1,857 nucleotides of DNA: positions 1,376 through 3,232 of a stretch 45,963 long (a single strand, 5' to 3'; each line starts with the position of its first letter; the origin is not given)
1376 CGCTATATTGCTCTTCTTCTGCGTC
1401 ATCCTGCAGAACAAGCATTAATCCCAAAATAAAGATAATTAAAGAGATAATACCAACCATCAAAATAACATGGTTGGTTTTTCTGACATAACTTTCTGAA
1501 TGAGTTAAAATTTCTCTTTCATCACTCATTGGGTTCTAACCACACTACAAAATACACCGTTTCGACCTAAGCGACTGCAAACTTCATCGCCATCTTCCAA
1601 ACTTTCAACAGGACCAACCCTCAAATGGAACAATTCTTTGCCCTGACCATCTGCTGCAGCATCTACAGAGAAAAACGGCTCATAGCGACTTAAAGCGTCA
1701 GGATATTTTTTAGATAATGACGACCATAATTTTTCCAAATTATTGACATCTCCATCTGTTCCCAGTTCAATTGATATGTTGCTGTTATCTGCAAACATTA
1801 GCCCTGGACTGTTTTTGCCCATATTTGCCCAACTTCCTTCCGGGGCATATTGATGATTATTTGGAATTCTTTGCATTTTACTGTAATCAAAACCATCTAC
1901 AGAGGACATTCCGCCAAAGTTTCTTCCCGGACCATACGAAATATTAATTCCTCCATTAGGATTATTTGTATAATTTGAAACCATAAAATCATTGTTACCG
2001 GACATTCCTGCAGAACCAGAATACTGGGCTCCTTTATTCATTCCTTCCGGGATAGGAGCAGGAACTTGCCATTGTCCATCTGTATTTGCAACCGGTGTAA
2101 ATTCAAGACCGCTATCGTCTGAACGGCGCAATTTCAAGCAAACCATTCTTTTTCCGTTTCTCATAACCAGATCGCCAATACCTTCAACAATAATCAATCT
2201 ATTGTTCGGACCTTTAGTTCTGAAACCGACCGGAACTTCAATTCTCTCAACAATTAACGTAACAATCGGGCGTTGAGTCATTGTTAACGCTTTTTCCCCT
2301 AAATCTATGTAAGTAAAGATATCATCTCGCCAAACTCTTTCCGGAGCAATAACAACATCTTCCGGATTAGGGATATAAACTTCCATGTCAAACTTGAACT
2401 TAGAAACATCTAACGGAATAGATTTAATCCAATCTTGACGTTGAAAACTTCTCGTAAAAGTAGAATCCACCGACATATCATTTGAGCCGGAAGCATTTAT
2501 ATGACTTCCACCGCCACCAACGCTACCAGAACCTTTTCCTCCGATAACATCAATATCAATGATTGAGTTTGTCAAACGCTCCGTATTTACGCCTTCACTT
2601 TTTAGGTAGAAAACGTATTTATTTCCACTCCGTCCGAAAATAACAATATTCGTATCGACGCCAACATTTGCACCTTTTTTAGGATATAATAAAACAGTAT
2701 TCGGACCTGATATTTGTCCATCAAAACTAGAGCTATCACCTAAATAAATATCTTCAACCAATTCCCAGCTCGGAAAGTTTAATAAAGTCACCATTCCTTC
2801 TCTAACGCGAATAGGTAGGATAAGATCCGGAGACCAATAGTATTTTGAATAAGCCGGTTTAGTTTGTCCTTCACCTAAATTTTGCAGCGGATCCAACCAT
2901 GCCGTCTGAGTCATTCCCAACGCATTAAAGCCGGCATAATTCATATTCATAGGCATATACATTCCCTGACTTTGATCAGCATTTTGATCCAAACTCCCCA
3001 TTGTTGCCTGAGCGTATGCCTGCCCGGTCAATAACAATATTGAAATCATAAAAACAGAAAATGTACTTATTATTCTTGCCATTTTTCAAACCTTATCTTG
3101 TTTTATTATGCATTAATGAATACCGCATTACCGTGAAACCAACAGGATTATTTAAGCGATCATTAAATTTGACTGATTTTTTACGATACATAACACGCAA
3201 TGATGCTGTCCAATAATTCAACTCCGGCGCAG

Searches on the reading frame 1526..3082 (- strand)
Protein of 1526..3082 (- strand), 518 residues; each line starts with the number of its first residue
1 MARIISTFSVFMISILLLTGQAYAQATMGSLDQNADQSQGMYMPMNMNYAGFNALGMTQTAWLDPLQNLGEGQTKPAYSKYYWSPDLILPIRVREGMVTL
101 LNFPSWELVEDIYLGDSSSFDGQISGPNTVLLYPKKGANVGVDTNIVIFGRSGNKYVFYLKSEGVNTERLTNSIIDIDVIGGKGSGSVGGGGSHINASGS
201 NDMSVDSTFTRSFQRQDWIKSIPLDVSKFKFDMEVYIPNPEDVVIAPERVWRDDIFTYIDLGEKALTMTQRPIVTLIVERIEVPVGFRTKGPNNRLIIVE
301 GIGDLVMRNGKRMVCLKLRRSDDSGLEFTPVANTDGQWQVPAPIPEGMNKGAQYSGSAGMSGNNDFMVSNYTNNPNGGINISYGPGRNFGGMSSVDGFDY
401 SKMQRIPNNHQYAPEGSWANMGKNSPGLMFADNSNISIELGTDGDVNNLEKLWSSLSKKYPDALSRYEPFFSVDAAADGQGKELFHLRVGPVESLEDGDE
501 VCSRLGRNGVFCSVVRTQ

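Call 6: search_protein_families(library=pfam, proteins=[window:1526-3082:-], max_evalue=0.01)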
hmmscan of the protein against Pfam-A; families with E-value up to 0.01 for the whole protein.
window:1526-3082:- (518 aa): 2 families
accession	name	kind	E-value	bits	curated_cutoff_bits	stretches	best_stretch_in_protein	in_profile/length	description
PF03524.21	CagX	-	4.3e-11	43.5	34.2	1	79-316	4-195/198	Conjugal transfer protein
PF05036.18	SPOR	-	2.7e-05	24.8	21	1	440-516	9-76/76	SPOR domain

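Call 12: search_protein_families(library=ncbifam, proteins=[window:1526-3082:-], max_evalue=0.01)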
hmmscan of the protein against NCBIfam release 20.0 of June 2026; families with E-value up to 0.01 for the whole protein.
window:1526-3082:- (518 aa): 1 family
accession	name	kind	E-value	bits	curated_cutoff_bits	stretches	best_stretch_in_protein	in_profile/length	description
TIGR02781.1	VirB9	equivalog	2.4e-07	30.6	217.7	1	83-164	35-111/248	P-type conjugative transfer protein VirB9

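Call 17: find_encoding_contigs(protein=window:1526-3082:-, flank=10000, max_places=4)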
Protein window:1526-3082:- (518 aa): 1 contig read that carries it; 1 place shown.
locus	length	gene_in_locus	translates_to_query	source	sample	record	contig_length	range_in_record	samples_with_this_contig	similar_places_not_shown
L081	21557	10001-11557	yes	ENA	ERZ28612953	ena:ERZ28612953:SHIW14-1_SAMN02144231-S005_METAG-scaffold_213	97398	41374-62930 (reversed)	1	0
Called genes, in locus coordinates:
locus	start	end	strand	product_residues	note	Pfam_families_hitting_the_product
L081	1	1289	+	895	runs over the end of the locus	-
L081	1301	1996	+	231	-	-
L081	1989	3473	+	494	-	-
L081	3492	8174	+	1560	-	-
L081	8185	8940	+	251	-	PF04335:VirB8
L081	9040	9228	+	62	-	-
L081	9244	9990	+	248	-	PF04335:VirB8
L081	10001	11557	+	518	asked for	PF03524:CagX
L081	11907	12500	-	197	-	-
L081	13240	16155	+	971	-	-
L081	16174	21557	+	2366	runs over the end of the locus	-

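Call 23: search_protein_families(library=pfam, proteins=[L081:14356-16155:+], max_evalue=0.01)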
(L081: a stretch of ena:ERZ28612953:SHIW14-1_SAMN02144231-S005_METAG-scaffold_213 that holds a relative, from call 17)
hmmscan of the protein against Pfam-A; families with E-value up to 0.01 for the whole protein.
L081:14356-16155:+ (599 aa): 3 families
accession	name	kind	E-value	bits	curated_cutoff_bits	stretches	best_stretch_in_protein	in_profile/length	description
PF21785.3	Bflower_2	-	3.1e-38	130.5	38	6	494-589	6-96/112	5-fold beta-flower protein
PF12396.14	DUF3659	-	2.5e-11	43.7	24.8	2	469-520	8-55/61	Protein of unknown function (DUF3659)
PF21784.3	Bflower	-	6.7e-10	39.8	25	0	457-503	19-63/116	4-fold beta flower protein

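Call 34: find_related_loci(query=window:1526-3082:-, collection=genome_contigs, flank=10000)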
Query window:1526-3082:- (518 aa) in genome_contigs; peptide patterns used: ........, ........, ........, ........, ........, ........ (x = any residue, [..] = any of these).
51 stretches matched a pattern; 36 encode a relative of the query (tblastn E <= 1e-3); 36 distinct loci.
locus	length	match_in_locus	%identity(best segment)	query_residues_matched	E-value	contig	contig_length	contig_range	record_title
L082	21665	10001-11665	75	1-518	0e+0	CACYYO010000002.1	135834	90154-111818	MAG: uncultured Rhodospirillales bacterium isolate RUG12396 genome assembly, contig: RUG12396_asm_2, whole genome shotgu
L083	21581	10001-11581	77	1-518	0e+0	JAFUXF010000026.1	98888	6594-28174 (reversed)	MAG: Alphaproteobacteria bacterium isolate RGIG4908 Roe_deer_Rumen-2__c3950, whole genome shotgun sequence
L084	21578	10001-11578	68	21-518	0e+0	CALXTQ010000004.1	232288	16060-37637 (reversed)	MAG: uncultured Alphaproteobacteria bacterium isolate E07__bin220 genome assembly, contig: E07__k127_3136062, whole geno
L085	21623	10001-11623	62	1-518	0e+0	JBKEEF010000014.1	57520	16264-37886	MAG: Alphaproteobacteria bacterium isolate VLC_001 k251_2661100, whole genome shotgun sequence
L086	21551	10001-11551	63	15-518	0e+0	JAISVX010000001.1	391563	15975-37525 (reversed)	MAG: Lactobacillaceae bacterium isolate Mx356_bin52 k119_1325285, whole genome shotgun sequence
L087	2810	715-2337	59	12-518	0e+0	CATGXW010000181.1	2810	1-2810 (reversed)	MAG: uncultured Alphaproteobacteria bacterium isolate extra-SRR4116678.3_1677764740 genome assembly, contig: NODE_10718_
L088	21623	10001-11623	59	12-518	0e+0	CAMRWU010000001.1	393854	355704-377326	MAG TPA_asm: uncultured proteobacterium isolate SRR13573577_bin.13_metawrap_v1.3_MAG genome assembly, contig: NODE.1_len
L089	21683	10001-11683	58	3-518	0e+0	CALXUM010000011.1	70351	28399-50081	MAG: uncultured Alphaproteobacteria bacterium isolate BRZ_CT__bin98 genome assembly, contig: BRZ_CT__NODE_657_length_703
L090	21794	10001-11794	58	1-518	1e-147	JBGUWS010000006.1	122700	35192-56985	MAG: Alphaproteobacteria bacterium isolate ruminal_MAG_71 ruminal_MAG_71_contig_0006, whole genome shotgun sequence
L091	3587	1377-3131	60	5-518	2e-152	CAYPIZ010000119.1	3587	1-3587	MAG TPA_asm: uncultured Acetobacter sp. isolate SRP222552_co1_322 genome assembly, contig: NODE_38495_length_3587_cov_6.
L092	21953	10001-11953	61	1-518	9e-146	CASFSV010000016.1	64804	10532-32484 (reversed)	uncultured Alphaproteobacteria bacterium isolate SI.O7.metabat-bins.100 genome assembly, contig: SI.O7.metabat-bins.100.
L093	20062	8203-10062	56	1-518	1e-145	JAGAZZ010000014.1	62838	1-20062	MAG: Alphaproteobacteria bacterium isolate RGIG8928 Water_deer_Rectum-1__c122903, whole genome shotgun sequence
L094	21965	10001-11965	54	1-518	1e-144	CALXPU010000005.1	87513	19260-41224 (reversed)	MAG: uncultured Alphaproteobacteria bacterium isolate BRZ_KG__bin92 genome assembly, contig: BRZ_KG__NODE_301_length_875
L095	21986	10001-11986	58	1-518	4e-144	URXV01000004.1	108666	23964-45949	uncultured Rickettsiales bacterium isolate UMGS1453 genome assembly, contig: NODE_30_length_108666_cov_8.602315, whole g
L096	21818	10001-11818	60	3-518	9e-144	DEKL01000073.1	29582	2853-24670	MAG TPA_asm: Alphaproteobacteria bacterium UBA2723 UBA2723_contig_14992, whole genome shotgun sequence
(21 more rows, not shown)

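Call 38: find_related_loci(query=L086:19379-20347:+, collection=genome_contigs, flank=10000)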
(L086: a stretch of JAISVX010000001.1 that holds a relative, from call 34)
Query L086:19379-20347:+ (322 aa) in genome_contigs; peptide patterns used: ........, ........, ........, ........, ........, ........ (x = any residue, [..] = any of these).
227 stretches matched a pattern; 181 encode a relative of the query (tblastn E <= 1e-3); the best 80 are kept; 80 distinct loci.
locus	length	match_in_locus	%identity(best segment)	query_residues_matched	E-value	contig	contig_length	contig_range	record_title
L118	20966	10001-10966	100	1-322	0e+0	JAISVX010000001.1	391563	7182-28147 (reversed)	MAG: Lactobacillaceae bacterium isolate Mx356_bin52 k119_1325285, whole genome shotgun sequence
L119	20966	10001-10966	91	1-322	0e+0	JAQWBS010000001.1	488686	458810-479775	MAG: Alphaproteobacteria bacterium isolate STF2_225 NODE_2_length_488686_cov_7.423898_Sandtown_F2, whole genome shotgun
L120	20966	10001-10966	89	1-322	0e+0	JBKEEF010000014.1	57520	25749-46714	MAG: Alphaproteobacteria bacterium isolate VLC_001 k251_2661100, whole genome shotgun sequence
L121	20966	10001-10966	89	1-322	0e+0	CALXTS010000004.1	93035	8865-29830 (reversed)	MAG: uncultured Alphaproteobacteria bacterium isolate BRZ_SL__bin119 genome assembly, contig: BRZ_SL__NODE_263_length_93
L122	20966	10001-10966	89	1-322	0e+0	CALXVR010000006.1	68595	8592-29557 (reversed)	MAG: uncultured Alphaproteobacteria bacterium isolate BRZ_SB__bin123 genome assembly, contig: BRZ_SB__NODE_492_length_68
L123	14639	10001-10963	89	2-322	0e+0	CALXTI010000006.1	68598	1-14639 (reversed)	MAG: uncultured Alphaproteobacteria bacterium isolate BRZ_LA__bin12 genome assembly, contig: BRZ_LA__NODE_207_length_685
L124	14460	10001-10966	89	1-322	0e+0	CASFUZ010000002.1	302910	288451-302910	uncultured proteobacterium isolate O15_L1_384384_idba_bin.74 genome assembly, contig: O15_L1_384384_idba_bin.74.fa_scaff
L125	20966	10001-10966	89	1-322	0e+0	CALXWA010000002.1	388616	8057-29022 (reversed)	MAG: uncultured Alphaproteobacteria bacterium isolate BRZ_FL__bin18 genome assembly, contig: BRZ_FL__NODE_19_length_3886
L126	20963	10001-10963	89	2-322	0e+0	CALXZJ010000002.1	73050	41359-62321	MAG: uncultured Alphaproteobacteria bacterium isolate BRZ_EQ__bin53 genome assembly, contig: BRZ_EQ__NODE_831_length_730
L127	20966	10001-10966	89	1-322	0e+0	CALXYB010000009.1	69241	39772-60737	MAG: uncultured Alphaproteobacteria bacterium isolate BRZ_DL__bin79 genome assembly, contig: BRZ_DL__NODE_646_length_692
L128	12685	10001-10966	89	1-322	0e+0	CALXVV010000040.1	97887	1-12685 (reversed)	MAG: uncultured Alphaproteobacteria bacterium isolate E04__bin378 genome assembly, contig: E04__k127_2986412, whole geno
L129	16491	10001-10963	89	2-322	0e+0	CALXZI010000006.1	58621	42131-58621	MAG: uncultured Alphaproteobacteria bacterium isolate BRZ_RN__bin68 genome assembly, contig: BRZ_RN__NODE_529_length_586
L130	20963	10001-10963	89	2-322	0e+0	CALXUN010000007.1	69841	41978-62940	MAG: uncultured Alphaproteobacteria bacterium isolate BRZ_FB__bin86 genome assembly, contig: BRZ_FB__NODE_532_length_698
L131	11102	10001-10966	89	1-322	0e+0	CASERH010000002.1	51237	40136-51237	uncultured proteobacterium isolate O27_L1_392392_idba_bin.56 genome assembly, contig: O27_L1_392392_idba_bin.56.fa_scaff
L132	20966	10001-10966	89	1-322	0e+0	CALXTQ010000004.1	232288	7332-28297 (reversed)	MAG: uncultured Alphaproteobacteria bacterium isolate E07__bin220 genome assembly, contig: E07__k127_3136062, whole geno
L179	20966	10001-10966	86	1-322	0e+0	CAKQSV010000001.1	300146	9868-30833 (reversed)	MAG: uncultured Alphaproteobacteria bacterium isolate REFINED_METABAT215_TOP10_CONTIGS_1500_ASSEMBLY_K77_MERGED__Hadza_M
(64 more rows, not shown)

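Call 40: search_protein_families(library=pfam, proteins=[L179:10001-10969:+, L179:8490-9989:+, L179:11065-12690:+, L179:12774-13343:+, L179:13294-14598:+, L179:14608-15339:+, L179:15402-16373:-, L179:17022-17453:+, L179:17493-18173:+, L179:17520-20903:-], max_evalue=0.001)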
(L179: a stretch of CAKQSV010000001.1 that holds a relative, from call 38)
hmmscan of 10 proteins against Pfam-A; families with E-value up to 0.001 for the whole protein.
L179:10001-10969:+ (322 aa): 2 families
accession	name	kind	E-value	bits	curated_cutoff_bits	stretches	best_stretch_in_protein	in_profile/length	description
PF00437.27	T2SSE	-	1.3e-21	77.1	24.9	1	164-276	143-251/370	Type II/IV secretion system protein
PF01580.24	FtsK_SpoIIIE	-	0.00023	21.1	24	0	161-184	36-60/221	FtsK/SpoIIIE family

L179:8490-9989:+ (499 aa): 1 family
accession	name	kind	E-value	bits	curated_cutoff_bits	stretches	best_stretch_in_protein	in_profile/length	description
PF03743.19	TrbI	-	6.8e-36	124.3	35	1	202-391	2-187/188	Bacterial conjugation TrbI-like protein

L179:11065-12690:+ (541 aa): 0 families

L179:12774-13343:+ (189 aa): 0 families

L179:13294-14598:+ (434 aa): 0 families

L179:14608-15339:+ (243 aa): 0 families

L179:15402-16373:- (323 aa): 8 families
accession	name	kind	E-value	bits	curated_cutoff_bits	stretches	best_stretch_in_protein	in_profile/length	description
PF01381.28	HTH_3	-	6.6e-27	93.7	23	2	10-64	1-55/55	Helix-turn-helix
PF13560.12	HTH_31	-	1.7e-17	63.9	27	2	9-60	5-57/64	Helix-turn-helix domain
PF12844.13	HTH_19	-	3.7e-12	46.4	30.2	2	10-65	4-59/64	Helix-turn-helix domain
PF13443.12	HTH_26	-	3.2e-09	37.3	22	1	10-66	2-59/63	Cro/C1-type HTH DNA-binding domain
PF04545.22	Sigma70_r4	-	2e-05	24.5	24.1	1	12-40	15-42/50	Sigma-70, region 4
PF13413.12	HTH_25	-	3.1e-05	24.1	24.6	0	11-41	3-33/62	Helix-turn-helix domain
PF13412.12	HTH_24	-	6.7e-05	22.8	21.9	0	20-37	19-36/48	Winged helix-turn-helix DNA-binding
PF07022.19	Phage_CI_repr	-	0.00026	21.7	22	1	12-69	6-62/65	Bacteriophage CI repressor helix-turn-helix domain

L179:17022-17453:+ (143 aa): 0 families

L179:17493-18173:+ (226 aa): 0 families

L179:17520-20903:- (1127 aa): 1 family
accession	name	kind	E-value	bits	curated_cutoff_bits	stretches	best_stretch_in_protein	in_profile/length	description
PF21785.3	Bflower_2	-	2.9e-07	30.7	38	1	957-1053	8-100/112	5-fold beta-flower protein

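Call 52: search_solved_structures(query=L179:10001-10969:+, max_evalue=0.001)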
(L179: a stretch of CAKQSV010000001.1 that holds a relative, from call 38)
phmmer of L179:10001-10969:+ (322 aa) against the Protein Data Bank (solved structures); distinct sequences matched with E-value up to 0.001: 20.
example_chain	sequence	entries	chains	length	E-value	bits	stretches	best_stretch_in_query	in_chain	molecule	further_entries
2gza_A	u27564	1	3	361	6.2e-17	64.9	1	10-286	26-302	Type IV secretion system protein VirB11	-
6bge_A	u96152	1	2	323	9.5e-16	61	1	154-280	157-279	VirB11-like protein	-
1g6o_A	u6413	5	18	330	1e-15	60.9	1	155-280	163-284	CAG-ALPHA | virB11 homolog | Cag-alfa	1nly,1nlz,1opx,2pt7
8rkd_E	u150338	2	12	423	1.2e-13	54.2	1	165-301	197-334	Pilus assembly ATPase CpaF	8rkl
8rjf_A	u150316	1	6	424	1.2e-13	54.1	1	165-301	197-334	Pilus assembly ATPase CpaF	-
4ii7_A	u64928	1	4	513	1.7e-13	53.6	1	160-274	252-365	FlaI ATPase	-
9e24_A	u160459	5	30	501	1.8e-13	53.5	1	165-301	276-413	CpaF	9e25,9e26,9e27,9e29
4ihq_A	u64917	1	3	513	1.2e-12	50.9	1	160-274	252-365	FlaI ATPase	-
2oap_1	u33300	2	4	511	3.2e-12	49.4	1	154-271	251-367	Type II secretion system protein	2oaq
6ojx_A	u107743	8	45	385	5e-09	38.9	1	157-292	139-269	Twitching motility pilus retraction ATPase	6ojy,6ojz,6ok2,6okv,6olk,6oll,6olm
5zfq_A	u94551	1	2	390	1.5e-08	37.3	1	163-287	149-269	Twitching motility pilus retraction protein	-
10my_A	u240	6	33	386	2e-08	37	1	158-307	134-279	PilT/PilU family type 4a pilus ATPase | Twitching motility protein PilT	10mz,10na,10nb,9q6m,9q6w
9n32_A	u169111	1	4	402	1.1e-07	34.5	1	143-304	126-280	PilU protein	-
8dze_A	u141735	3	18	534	7.1e-07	31.9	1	167-288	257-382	BfpD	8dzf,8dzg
5fl3_A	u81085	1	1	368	2.6e-06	30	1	139-275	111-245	PILI RETRACTION PROTEIN PILT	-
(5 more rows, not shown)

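Call 55: find_homologous_proteins(query=L179:10001-10969:+, max_evalue=1e-60)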
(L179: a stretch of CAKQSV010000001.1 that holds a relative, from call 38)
Query L179:10001-10969:+ (322 aa): 1265 proteins with E <= 1e-60 among 3111 candidates; the best 120 are listed.
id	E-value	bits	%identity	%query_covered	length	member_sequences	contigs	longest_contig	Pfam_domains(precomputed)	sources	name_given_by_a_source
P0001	1.0e-208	710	97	100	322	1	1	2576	PF00437.27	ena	-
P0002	1.4e-208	709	97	100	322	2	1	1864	PF00437.27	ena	-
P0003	1.1e-207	706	96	100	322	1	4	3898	PF00437.27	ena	-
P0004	1.4e-207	706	96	100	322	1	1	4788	PF00437.27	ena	-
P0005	1.2e-201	687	92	100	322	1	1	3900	PF00437.27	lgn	-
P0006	1.7e-201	686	92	100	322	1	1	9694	PF00437.27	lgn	-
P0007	8.0e-201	684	92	100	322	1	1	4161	PF00437.27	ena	-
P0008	1.6e-198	676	90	100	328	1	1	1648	PF00437.27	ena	-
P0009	1.0e-196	670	89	100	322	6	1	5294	PF00437.27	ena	-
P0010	1.3e-196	670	91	100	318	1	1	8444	PF00437.27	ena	-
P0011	2.9e-196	669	89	100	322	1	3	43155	PF00437.27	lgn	-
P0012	3.1e-196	669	90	100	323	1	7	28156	PF00437.27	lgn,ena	-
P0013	5.7e-196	668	89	100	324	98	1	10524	PF00437.27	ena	-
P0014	7.9e-196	667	90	100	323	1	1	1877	PF00437.27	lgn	-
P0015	9.2e-196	667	89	100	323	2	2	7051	PF00437.27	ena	-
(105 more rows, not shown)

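Call 66: list_cluster_members(proteins=[P0001, P0002, P0003, P0004, P0005, P0006, P0007, P0008, P0009, P0010])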
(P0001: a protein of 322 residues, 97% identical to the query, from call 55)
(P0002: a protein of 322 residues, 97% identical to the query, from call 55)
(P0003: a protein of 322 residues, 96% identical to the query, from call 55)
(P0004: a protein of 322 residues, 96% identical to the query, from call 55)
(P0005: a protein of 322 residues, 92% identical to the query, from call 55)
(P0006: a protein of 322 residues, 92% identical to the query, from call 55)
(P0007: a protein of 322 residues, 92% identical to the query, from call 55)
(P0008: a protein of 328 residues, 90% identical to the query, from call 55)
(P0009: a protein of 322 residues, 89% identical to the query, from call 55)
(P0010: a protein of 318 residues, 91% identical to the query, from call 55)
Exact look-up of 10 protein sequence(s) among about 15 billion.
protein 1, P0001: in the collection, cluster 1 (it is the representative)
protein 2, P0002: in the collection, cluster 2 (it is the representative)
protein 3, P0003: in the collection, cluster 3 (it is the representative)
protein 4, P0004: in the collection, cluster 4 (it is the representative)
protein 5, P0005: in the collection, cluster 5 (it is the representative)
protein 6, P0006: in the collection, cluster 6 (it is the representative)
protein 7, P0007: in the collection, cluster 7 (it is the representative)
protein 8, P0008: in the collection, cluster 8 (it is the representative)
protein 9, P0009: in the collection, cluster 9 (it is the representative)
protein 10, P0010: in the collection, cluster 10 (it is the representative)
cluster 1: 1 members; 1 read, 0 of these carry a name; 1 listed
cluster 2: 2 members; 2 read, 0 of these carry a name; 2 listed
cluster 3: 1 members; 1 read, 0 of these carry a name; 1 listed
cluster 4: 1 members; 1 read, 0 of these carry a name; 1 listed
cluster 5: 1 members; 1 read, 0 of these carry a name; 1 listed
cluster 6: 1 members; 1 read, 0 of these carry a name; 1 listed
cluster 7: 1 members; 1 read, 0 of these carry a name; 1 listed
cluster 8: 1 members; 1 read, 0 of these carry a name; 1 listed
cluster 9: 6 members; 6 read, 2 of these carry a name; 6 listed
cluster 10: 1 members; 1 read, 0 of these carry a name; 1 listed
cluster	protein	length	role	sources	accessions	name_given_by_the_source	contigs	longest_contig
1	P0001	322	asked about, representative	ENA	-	-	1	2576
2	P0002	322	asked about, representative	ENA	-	-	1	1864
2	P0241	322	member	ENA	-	-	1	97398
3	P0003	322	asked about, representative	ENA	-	-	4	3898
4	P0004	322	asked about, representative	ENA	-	-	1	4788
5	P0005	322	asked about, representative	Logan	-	-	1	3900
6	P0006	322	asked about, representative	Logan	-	-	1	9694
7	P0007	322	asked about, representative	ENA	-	-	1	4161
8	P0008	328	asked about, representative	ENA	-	-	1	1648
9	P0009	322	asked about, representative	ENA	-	-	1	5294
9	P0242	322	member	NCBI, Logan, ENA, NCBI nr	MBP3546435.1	MAG: Flp pilus assembly complex ATPase component TadA [Alphaproteobacteria bacterium] | Flp pilus assembly complex ATPase component TadA [Alphaproteobacteria bacterium]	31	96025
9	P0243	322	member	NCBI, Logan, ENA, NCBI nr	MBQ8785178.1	MAG: Flp pilus assembly complex ATPase component TadA [Alphaproteobacteria bacterium] | Flp pilus assembly complex ATPase component TadA [Alphaproteobacteria bacterium]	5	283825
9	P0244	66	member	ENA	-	-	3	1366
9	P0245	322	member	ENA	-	-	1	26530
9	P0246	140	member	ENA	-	-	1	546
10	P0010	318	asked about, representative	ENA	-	-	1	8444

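Call 67: find_encoding_contigs(protein=P0241, flank=10000, max_places=3)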
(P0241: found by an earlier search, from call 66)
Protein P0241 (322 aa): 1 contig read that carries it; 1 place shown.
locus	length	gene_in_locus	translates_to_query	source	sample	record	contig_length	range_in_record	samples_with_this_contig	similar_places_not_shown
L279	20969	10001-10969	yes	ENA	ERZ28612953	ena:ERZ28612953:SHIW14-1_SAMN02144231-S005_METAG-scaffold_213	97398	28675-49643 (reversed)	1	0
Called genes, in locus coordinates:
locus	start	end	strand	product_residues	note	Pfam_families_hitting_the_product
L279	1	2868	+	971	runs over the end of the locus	-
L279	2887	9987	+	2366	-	-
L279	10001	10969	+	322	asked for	PF00437:T2SSE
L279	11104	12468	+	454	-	-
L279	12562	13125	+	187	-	-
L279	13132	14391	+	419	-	-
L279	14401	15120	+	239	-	-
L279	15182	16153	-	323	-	PF01381:HTH_3, PF04545:Sigma70_r4 (faint), PF12844:HTH_19 (weak), PF13443:HTH_26 (weak), PF13560:HTH_31, PF13412:HTH_24 (faint), PF13560:HTH_31 (weak), PF01381:HTH_3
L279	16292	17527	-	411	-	-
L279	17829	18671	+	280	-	PF01435:Peptidase_M48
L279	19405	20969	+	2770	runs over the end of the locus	-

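Call 68: search_protein_families(library=pfam, proteins=[L279:8488-9987:+, L279:10001-10969:+, L279:11104-12468:+, L279:13132-14391:+, L279:14401-15120:+, L279:16292-17527:-, L279:19405-20967:+], max_evalue=0.01)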
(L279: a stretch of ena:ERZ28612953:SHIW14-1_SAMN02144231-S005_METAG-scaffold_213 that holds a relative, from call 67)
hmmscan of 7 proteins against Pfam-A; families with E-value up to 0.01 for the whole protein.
L279:8488-9987:+ (499 aa): 1 family
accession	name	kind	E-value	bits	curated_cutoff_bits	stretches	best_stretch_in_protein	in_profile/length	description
PF03743.19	TrbI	-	1e-34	120.5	35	1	208-397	2-187/188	Bacterial conjugation TrbI-like protein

L279:10001-10969:+ (322 aa): 7 families
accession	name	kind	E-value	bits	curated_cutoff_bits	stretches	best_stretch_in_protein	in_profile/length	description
PF00437.27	T2SSE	-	1.3e-21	77.1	24.9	1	164-276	143-251/370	Type II/IV secretion system protein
PF01580.24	FtsK_SpoIIIE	-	0.0003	20.7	24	1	161-184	36-60/221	FtsK/SpoIIIE family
PF13191.12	AAA_16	-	0.0026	18.7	32.6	1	160-216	19-59/167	AAA ATPase domain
PF13401.12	AAA_22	-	0.0028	18.4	27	1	164-232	6-58/130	AAA domain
PF12775.13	AAA_7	-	0.0038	17.2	25.8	0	158-191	28-61/181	P-loop containing dynein motor region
PF00270.35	DEAD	-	0.0088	16.2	26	0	159-215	10-70/167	DEAD/DEAH box helicase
PF02367.23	TsaE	-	0.0091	16.4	26.6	0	155-193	13-51/128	Threonylcarbamoyl adenosine biosynthesis protein TsaE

L279:11104-12468:+ (454 aa): 0 families

L279:13132-14391:+ (419 aa): 0 families

L279:14401-15120:+ (239 aa): 0 families

L279:16292-17527:- (411 aa): 0 families

L279:19405-20967:+ (521 aa): 1 family
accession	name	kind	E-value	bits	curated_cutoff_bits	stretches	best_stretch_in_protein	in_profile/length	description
PF02415.23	Chlam_PMP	-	3.4e-11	42.6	20.6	1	315-331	2-18/19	Chlamydia polymorphic membrane protein (Chlamydia_PMP) repeat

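Call 99: search_solved_structures(query=L279:13132-14391:+, max_evalue=1)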
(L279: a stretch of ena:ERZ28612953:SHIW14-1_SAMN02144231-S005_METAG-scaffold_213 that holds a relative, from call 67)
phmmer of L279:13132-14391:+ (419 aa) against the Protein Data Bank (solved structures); distinct sequences matched with E-value up to 1: 1.
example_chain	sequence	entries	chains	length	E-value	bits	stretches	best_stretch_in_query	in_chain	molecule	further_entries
4yk1_A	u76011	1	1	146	0.47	12.6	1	222-293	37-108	Bartonella effector protein (Bep) substrate of VirB T4SS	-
